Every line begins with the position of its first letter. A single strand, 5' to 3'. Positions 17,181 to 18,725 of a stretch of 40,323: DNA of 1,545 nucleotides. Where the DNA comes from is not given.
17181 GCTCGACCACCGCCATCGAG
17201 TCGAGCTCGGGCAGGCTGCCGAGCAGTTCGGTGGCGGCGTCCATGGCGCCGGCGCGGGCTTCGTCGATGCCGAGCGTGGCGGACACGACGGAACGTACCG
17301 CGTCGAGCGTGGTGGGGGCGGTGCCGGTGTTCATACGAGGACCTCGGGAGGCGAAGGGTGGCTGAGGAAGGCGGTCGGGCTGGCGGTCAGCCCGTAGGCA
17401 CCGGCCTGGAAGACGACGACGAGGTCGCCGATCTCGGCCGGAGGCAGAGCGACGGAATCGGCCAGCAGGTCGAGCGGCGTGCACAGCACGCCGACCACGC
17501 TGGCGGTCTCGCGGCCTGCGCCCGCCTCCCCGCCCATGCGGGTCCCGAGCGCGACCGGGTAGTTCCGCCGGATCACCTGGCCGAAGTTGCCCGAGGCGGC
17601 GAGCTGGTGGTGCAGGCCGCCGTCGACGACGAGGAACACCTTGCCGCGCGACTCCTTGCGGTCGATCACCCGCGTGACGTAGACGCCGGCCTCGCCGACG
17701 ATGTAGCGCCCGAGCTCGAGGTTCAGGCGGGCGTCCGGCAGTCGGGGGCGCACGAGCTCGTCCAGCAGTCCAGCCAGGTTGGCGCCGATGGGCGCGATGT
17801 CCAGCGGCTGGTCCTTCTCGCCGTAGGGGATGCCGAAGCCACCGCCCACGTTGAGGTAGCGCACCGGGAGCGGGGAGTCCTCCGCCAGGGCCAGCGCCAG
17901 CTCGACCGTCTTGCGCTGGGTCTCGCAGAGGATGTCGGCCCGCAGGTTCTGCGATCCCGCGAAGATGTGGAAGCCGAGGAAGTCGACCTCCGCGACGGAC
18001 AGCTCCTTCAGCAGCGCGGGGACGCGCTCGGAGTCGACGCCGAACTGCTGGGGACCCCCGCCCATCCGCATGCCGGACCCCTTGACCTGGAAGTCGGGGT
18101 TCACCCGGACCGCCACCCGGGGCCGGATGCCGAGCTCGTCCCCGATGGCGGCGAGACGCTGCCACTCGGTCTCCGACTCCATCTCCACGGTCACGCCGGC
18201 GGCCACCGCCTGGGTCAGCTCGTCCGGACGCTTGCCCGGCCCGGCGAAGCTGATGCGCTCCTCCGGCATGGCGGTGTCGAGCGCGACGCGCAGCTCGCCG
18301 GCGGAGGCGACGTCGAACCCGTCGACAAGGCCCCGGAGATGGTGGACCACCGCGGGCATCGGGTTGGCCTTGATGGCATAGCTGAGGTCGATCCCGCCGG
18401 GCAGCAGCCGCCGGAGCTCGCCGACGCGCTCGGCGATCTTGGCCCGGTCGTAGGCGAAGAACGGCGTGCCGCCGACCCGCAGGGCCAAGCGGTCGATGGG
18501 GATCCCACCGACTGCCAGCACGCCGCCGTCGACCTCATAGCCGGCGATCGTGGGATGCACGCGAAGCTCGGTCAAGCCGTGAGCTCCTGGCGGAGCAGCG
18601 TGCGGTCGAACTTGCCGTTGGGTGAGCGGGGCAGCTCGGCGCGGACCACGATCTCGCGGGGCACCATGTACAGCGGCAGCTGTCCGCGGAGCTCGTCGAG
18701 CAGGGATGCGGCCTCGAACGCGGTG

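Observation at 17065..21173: Stand-alone carrier protein + fold-III PLP decarboxylase + adenylating ligase + GNAT cassette inside an actinobacterial polysaccharide locus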

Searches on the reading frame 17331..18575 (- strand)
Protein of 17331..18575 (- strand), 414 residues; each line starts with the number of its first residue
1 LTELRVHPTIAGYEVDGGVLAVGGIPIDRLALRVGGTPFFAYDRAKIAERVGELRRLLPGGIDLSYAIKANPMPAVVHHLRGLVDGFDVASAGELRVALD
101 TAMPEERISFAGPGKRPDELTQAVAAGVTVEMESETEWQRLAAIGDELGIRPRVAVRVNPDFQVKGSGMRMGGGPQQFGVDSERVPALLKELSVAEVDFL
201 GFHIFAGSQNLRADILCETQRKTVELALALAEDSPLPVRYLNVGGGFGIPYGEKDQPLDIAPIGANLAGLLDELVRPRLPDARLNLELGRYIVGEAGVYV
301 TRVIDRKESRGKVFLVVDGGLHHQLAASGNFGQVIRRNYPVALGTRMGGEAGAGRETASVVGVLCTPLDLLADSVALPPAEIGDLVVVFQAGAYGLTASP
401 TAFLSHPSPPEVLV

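Call 4: search_protein_families(library=ncbifam, proteins=[window:17331-18575:-], max_evalue=0.01)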
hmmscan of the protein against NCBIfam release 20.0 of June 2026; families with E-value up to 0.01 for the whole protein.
window:17331-18575:- (414 aa): 7 families
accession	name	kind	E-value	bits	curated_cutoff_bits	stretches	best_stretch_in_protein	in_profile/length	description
TIGR03099.1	dCO2ase_PEP1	hypoth_equivalog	1.4e-175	584.2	478.45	1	14-414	2-398/398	pyridoxal-dependent decarboxylase, exosortase A system-associated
TIGR01048.1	lysA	equivalog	2.5e-68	230.5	297.9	1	18-414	7-395/417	diaminopimelate decarboxylase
NF006515.0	PRK08961.1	equivalog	1.4e-40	139.1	802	1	32-402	498-848/861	bifunctional aspartate kinase/diaminopimelate decarboxylase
NF052544.1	OrLyDeCDokD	equivalog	9.7e-18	64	700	1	18-308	24-324/461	ornithine/lysine decarboxylase DokD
NF041039.1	FslC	exception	3e-11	42.8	500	1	65-398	59-389/418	rhizoferrin biosystnesis N-citrylornithine decarboxylase FslC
TIGR01273.1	speA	equivalog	6.4e-11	41.4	624.1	1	66-310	95-355/624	arginine decarboxylase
NF003763.0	PRK05354.1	equivalog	2.5e-09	36.2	369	1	66-308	102-361/636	biosynthetic arginine decarboxylase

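Call 5: search_protein_families(library=pfam, proteins=[window:17331-18575:-], max_evalue=0.01)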
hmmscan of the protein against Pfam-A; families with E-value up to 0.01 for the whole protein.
window:17331-18575:- (414 aa): 3 families
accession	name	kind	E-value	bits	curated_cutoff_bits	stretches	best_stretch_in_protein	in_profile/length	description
PF02784.22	Orn_Arg_deC_N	-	3.9e-34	118.6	23.4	1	45-294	2-247/247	Pyridoxal-dependent decarboxylase, pyridoxal binding domain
PF00278.28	Orn_DAP_Arg_deC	-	5.4e-17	62.3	23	1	196-392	5-95/95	Pyridoxal-dependent decarboxylase, C-terminal sheet domain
PF01168.26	Ala_racemase_N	-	3.7e-05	24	24.1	1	43-252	2-202/220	Alanine racemase, N-terminal domain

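Call 10: search_solved_structures(query=window:17331-18575:-, max_evalue=1e-10)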
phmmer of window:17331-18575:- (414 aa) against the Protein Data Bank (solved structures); distinct sequences matched with E-value up to 1e-10: 44.
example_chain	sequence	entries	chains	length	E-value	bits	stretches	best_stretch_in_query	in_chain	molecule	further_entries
7ru7_A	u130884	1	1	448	2.4e-72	247.5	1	36-413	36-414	L-glutamyl-[BtrI acyl-carrier protein] decarboxylase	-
2j66_A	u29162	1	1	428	2.7e-72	247.3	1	36-413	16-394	BTRK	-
6knh_A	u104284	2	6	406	1.3e-47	166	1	39-410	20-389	Probable diaminopimelate decarboxylase protein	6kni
6knk_A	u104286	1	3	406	9e-47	163.3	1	39-410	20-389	Probable diaminopimelate decarboxylase protein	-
2p3e_A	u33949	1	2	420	3.1e-45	158.2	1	16-414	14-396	Diaminopimelate decarboxylase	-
3vab_A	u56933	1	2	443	1.3e-36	129.8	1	12-412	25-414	Diaminopimelate decarboxylase 1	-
3c5q_A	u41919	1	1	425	1.9e-34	122.7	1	35-405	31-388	Diaminopimelate decarboxylase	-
2qgh_A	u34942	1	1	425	2.5e-34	122.3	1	35-405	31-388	Diaminopimelate decarboxylase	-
3n2b_A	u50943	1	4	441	3.6e-34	121.8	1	13-413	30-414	Diaminopimelate decarboxylase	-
4xg1_A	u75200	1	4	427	1.5e-30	109.8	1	13-400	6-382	Diaminopimelate decarboxylase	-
6n2a_A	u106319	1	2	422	3e-30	108.8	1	18-411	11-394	Diaminopimelate decarboxylase 1, chloroplastic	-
6n2f_A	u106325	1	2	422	7.2e-30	107.6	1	18-411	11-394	Diaminopimelate decarboxylase 2, chloroplastic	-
2yxx_A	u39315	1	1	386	6e-29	104.6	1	29-414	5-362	Diaminopimelate decarboxylase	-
1hkv_A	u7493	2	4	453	1.7e-28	103.1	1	17-399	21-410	DIAMINOPIMELATE DECARBOXYLASE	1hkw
2o0t_A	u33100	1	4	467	1.9e-28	102.9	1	17-399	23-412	Diaminopimelate decarboxylase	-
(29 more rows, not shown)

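Call 19: find_homologous_proteins(query=window:17331-18575:-, max_evalue=1e-20)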
Query window:17331-18575:- (414 aa): 8000 proteins with E <= 1e-20 among 8000 candidates; the best 120 are listed.
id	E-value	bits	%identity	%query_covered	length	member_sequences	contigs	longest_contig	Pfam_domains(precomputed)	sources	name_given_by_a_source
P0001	9.8e-251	850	94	100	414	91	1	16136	PF02784.23,PF00278.29,PF01168.27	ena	-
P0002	1.2e-235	800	88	100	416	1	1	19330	PF02784.23,PF00278.29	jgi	jgi:diaminopimelate decarboxylase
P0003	8.5e-222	755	83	100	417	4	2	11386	PF02784.23,PF00278.29,PF01168.27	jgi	jgi:diaminopimelate decarboxylase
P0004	2.5e-220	750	83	100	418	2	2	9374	PF02784.23,PF00278.29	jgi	jgi:diaminopimelate decarboxylase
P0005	6.2e-217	739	83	99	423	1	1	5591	PF02784.23,PF00278.29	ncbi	-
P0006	1.1e-216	738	82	99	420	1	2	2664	PF02784.23,PF00278.29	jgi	jgi:diaminopimelate decarboxylase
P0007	2.8e-216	736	82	99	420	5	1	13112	PF02784.23,PF00278.29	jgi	jgi:diaminopimelate decarboxylase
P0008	3.7e-216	736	82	99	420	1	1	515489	PF02784.23,PF00278.29,PF01168.27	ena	-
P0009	7.9e-216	735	82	99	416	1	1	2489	PF02784.23,PF00278.29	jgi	jgi:diaminopimelate decarboxylase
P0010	2.8e-211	720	80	100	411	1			PF02784.23,PF00278.29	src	-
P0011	2.8e-210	717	80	99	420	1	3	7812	PF02784.23,PF00278.29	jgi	jgi:diaminopimelate decarboxylase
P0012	2.8e-200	684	92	83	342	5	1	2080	PF02784.23,PF00278.29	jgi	jgi:diaminopimelate decarboxylase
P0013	1.4e-198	678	75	99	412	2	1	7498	PF02784.23,PF00278.29,PF01168.27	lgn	-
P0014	1.6e-198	678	78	95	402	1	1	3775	PF02784.23,PF00278.29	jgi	jgi:diaminopimelate decarboxylase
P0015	2.4e-197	674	77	96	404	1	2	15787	PF02784.23,PF00278.29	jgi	jgi:diaminopimelate decarboxylase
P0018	1.3e-195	668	73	99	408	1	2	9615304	PF02784.23,PF00278.29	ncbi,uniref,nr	ncbi:pyridoxal-dependent decarboxylase, exosortase A system-associated [Phytohabitans rumicis]|unire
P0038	1.8e-194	665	74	98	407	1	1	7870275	PF02784.23,PF00278.29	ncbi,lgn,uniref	ncbi:pyridoxal-dependent decarboxylase, exosortase A system-associated [Micromonospora sp. NBC_00389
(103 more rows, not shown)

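Call 20: find_encoding_contigs(protein=P0018, flank=10000, max_places=2)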
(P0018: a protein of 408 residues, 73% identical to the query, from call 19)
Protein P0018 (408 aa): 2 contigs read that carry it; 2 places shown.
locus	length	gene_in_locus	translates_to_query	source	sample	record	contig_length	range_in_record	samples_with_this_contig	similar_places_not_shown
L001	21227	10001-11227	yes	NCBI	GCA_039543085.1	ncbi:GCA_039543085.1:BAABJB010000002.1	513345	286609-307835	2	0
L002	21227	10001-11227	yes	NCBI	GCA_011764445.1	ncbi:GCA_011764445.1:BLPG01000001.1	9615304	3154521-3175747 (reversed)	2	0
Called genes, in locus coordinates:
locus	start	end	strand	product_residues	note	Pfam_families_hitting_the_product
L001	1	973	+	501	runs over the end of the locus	PF01943:Polysacc_synt, PF13440:Polysacc_synt_3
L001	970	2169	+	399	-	PF21374:WsaF_N (weak), PF22772:WsaF_C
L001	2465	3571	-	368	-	PF00155:Aminotran_1_2 (faint), PF01041:DegT_DnrJ_EryC1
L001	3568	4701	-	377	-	PF00155:Aminotran_1_2 (faint), PF01041:DegT_DnrJ_EryC1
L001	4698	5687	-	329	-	PF04321:RmlD_sub_bind, PF05368:NmrA (weak), PF01073:3Beta_HSD, PF01370:Epimerase, PF02719:Polysacc_synt_2, PF07993:NAD_binding_4 (faint), PF13460:NAD_binding_10, PF16363:GDP_Man_Dehyd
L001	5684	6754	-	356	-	PF01408:GFO_IDH_MocA, PF02894:GFO_IDH_MocA_C (faint), PF22725:GFO_IDH_MocA_C3 (weak)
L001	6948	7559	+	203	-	PF25084:LbH_EIF2B, PF25087:GMPPB_C (faint), PF00132:Hexapep (weak), PF14602:Hexapep_2 (weak), PF00132:Hexapep (weak), PF14602:Hexapep_2 (weak)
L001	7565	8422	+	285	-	-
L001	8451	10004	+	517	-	PF00501:AMP-binding, PF13193:AMP-binding_C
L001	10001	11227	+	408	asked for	PF00278:Orn_DAP_Arg_deC, PF02784:Orn_Arg_deC_N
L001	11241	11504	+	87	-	PF00550:PP-binding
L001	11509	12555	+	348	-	-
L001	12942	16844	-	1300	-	PF04234:CopC (faint), PF13205:Big_5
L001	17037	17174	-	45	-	-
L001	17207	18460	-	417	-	PF01594:AI-2E_transport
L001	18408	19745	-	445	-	-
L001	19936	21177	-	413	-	-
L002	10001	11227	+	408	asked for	PF00278:Orn_DAP_Arg_deC, PF02784:Orn_Arg_deC_N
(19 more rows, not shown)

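Call 21: find_encoding_contigs(protein=P0038, flank=10000, max_places=2)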
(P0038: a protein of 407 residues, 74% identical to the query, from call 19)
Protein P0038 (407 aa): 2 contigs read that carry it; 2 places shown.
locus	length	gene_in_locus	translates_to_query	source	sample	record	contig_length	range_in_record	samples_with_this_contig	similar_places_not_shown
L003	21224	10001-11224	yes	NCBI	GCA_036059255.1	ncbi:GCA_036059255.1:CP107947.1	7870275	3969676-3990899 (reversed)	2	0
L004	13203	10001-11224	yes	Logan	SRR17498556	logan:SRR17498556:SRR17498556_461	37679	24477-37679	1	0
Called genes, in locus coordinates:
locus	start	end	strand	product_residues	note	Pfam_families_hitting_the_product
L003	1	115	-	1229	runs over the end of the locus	PF20254:DMFA2_C, PF17957:Big_7 (weak), PF13313:DUF4082, PF13205:Big_5, PF13313:DUF4082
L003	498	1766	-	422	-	PF04932:Wzy_C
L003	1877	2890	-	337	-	-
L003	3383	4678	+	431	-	PF13439:Glyco_transf_4, PF13579:Glyco_trans_4_4, PF00534:Glycos_transf_1, PF13692:Glyco_trans_1_4, PF13524:Glyco_trans_1_2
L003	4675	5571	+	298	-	PF00535:Glycos_transf_2, PF13641:Glyco_tranf_2_3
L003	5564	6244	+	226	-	PF01522:Polysacc_deac_1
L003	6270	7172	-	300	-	PF00535:Glycos_transf_2, PF13641:Glyco_tranf_2_3, PF12804:NTP_transf_3 (weak)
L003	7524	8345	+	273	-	-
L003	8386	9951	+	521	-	PF00501:AMP-binding, PF13193:AMP-binding_C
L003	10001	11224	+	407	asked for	PF00278:Orn_DAP_Arg_deC, PF02784:Orn_Arg_deC_N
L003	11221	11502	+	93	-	PF00550:PP-binding (weak)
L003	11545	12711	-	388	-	-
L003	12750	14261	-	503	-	PF13727:CoA_binding_3 (weak), PF02397:Bac_transf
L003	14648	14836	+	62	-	PF00483:NTP_transferase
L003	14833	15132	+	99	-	PF00483:NTP_transferase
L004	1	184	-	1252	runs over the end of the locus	PF20254:DMFA2_C, PF17957:Big_7 (weak), PF13313:DUF4082, PF13205:Big_5, PF13313:DUF4082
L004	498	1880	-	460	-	PF04932:Wzy_C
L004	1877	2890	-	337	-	-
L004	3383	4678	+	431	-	PF13439:Glyco_transf_4, PF13579:Glyco_trans_4_4, PF00534:Glycos_transf_1, PF13692:Glyco_trans_1_4, PF13524:Glyco_trans_1_2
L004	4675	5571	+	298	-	PF00535:Glycos_transf_2, PF13641:Glyco_tranf_2_3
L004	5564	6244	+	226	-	PF01522:Polysacc_deac_1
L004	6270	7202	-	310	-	PF00535:Glycos_transf_2, PF13641:Glyco_tranf_2_3, PF12804:NTP_transf_3 (weak)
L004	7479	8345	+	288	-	-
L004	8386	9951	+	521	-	PF00501:AMP-binding, PF13193:AMP-binding_C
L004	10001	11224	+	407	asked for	PF00278:Orn_DAP_Arg_deC, PF02784:Orn_Arg_deC_N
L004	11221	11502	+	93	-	PF00550:PP-binding (weak)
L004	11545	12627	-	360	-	-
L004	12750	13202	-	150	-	?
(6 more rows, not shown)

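Call 24: search_protein_families(library=ncbifam, proteins=[L001:7565-8422:+, L004:7479-8345:+, L001:11509-12555:+], max_evalue=5)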
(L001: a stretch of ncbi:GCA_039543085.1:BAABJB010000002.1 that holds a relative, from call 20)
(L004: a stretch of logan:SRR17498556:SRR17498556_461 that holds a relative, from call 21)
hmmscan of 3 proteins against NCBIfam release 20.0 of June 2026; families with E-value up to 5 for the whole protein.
L001:7565-8422:+ (285 aa): 0 families

L004:7479-8345:+ (288 aa): 0 families

L001:11509-12555:+ (348 aa): 0 families

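Call 25: search_protein_families(library=pfam, proteins=[L001:7565-8422:+, L004:7479-8345:+, L001:11509-12555:+], max_evalue=5)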
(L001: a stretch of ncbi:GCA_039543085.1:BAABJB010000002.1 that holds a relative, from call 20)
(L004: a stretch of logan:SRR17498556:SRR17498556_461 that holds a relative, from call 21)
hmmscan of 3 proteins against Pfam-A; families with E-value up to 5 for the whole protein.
L001:7565-8422:+ (285 aa): 1 family
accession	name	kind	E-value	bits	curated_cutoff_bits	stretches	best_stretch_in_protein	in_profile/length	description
PF13527.13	Acetyltransf_9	-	0.17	12.3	25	1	5-103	2-95/127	Acetyltransferase (GNAT) domain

L004:7479-8345:+ (288 aa): 0 families

L001:11509-12555:+ (348 aa): 0 families

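Call 36: search_solved_structures(query=window:17331-18575:-, max_evalue=1e-40, show_alignments=3)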
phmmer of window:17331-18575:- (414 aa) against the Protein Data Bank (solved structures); distinct sequences matched with E-value up to 1e-40: 5.
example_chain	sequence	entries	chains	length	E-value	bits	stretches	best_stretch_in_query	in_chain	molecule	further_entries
7ru7_A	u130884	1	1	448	2.4e-72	247.5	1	36-413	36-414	L-glutamyl-[BtrI acyl-carrier protein] decarboxylase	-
2j66_A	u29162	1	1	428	2.7e-72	247.3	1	36-413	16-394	BTRK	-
6knh_A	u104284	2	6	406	1.3e-47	166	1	39-410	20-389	Probable diaminopimelate decarboxylase protein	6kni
6knk_A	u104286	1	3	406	9e-47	163.3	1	39-410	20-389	Probable diaminopimelate decarboxylase protein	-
2p3e_A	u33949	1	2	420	3.1e-45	158.2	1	16-414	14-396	Diaminopimelate decarboxylase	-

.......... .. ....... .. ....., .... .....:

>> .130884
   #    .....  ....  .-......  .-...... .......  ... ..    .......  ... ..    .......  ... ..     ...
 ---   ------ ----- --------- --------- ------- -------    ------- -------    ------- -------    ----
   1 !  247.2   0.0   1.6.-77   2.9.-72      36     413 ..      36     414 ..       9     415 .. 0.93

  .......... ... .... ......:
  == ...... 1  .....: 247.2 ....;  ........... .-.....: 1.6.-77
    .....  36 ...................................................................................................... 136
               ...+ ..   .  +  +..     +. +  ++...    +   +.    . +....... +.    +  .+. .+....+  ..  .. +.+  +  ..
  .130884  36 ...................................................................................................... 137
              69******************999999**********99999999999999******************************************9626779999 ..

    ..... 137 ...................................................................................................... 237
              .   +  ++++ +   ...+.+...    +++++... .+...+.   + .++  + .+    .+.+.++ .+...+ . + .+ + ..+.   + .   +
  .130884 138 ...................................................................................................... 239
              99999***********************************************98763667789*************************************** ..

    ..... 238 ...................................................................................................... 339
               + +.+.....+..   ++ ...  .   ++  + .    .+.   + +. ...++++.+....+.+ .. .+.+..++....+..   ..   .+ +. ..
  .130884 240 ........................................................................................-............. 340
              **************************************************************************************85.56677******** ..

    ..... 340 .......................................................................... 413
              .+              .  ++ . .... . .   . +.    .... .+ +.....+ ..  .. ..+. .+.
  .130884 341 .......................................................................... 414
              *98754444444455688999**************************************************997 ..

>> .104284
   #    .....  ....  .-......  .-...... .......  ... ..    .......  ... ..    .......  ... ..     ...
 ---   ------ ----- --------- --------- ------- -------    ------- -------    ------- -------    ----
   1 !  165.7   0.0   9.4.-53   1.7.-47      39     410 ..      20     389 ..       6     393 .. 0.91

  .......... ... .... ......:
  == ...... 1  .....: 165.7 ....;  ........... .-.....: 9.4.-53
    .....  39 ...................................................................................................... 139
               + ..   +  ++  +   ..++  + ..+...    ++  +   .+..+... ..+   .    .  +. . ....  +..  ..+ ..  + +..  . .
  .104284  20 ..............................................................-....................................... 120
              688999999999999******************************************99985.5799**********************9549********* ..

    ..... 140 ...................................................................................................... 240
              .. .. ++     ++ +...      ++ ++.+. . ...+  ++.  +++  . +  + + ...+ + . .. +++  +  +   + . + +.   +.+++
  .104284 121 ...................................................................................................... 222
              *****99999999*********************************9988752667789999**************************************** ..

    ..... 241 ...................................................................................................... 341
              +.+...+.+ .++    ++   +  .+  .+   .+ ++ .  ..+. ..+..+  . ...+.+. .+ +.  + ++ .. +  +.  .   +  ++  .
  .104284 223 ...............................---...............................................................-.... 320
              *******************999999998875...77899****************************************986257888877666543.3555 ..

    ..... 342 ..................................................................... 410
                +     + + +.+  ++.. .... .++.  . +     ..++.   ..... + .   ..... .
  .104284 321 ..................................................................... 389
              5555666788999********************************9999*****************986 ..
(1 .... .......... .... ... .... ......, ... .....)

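Call 48: search_protein_representatives(protein=window:17331-18575:-)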
Query: 414 residues. Proteins with E-value up to 0.001 (for the whole library): 12687; up to 1e-10: 6212; up to 1e-30: 1400. The best 150 are listed.
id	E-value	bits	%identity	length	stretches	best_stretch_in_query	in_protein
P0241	1.2e-136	472.5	58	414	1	16-414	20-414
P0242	4.5e-117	408.0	53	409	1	16-414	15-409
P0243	1.1e-114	400.2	50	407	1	16-413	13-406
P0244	3.3e-112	392.0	65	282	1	130-414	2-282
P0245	4.7e-111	388.2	50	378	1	35-414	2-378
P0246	4.4e-110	385.0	65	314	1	94-380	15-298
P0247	9.5e-108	377.3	60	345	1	37-356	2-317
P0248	2.0e-107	376.3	62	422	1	49-356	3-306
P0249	1.2e-106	373.6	53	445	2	17-252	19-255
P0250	3.6e-106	372.1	63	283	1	130-414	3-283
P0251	3.8e-106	372.0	46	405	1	17-414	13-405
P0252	1.6e-105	370.0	46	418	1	4-413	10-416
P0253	2.1e-104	366.3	45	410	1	15-414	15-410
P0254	1.4e-102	360.3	45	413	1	11-413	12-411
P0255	1.9e-102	359.8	47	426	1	6-414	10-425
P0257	7.5e-100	351.3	43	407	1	17-414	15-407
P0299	7.3e-83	295.3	42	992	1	13-413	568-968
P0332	1.3e-73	264.9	39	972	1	33-414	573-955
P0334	2.3e-73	264.1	39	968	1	36-414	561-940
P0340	8.8e-73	262.1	36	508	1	34-412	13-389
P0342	2.0e-72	261.0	43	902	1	48-414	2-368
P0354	4.7e-71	256.5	42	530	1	15-414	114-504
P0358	9.3e-71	255.5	39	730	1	31-412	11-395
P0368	1.4e-69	251.6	40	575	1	31-414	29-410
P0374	7.6e-69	249.2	40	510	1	35-413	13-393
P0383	8.0e-68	245.8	41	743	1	30-413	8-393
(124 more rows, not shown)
